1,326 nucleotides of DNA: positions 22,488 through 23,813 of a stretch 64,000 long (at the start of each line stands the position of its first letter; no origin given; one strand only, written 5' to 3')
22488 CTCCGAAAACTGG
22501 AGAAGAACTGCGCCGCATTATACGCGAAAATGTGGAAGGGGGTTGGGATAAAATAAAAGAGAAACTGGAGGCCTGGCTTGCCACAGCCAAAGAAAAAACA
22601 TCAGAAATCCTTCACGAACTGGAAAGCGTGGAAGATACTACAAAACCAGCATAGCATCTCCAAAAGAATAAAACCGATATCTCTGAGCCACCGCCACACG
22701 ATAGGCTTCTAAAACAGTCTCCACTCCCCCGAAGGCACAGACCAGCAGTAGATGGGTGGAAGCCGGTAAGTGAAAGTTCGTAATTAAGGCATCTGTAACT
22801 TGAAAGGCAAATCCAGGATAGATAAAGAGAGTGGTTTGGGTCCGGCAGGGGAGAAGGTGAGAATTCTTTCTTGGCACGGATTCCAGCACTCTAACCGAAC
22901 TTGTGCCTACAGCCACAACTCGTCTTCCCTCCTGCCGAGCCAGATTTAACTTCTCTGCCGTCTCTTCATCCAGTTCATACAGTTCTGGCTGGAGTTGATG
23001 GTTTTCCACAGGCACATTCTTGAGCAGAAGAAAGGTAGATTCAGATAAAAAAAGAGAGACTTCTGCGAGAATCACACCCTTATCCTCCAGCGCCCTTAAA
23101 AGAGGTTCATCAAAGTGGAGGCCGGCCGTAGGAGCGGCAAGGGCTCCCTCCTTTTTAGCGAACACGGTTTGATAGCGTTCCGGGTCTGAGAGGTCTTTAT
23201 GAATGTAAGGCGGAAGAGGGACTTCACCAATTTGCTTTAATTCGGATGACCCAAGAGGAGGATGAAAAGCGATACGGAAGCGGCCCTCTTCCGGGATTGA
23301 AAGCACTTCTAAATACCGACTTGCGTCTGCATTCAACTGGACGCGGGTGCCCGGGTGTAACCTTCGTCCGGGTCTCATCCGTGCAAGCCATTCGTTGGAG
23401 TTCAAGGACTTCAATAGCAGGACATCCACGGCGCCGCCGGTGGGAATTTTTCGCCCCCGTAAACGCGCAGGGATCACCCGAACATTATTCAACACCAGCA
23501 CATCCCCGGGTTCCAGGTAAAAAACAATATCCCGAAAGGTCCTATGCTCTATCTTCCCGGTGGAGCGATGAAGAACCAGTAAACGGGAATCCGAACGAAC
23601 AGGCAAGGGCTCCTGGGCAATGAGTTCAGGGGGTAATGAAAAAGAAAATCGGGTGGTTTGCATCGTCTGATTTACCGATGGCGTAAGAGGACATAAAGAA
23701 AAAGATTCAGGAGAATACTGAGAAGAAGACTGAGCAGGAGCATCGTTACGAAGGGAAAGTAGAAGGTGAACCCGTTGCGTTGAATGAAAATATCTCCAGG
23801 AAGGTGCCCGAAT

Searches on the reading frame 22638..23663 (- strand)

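Call 54: search_protein_families(library=pfam, proteins=[window:22638-23663:-], max_evalue=0.00001)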
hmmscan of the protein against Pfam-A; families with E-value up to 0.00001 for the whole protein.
window:22638-23663:- (341 aa): 1 family
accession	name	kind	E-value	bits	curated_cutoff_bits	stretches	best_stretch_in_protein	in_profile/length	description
PF02547.20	Queuosine_synth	-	7.4e-116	387.2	25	1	4-340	2-322/322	Queuosine biosynthesis protein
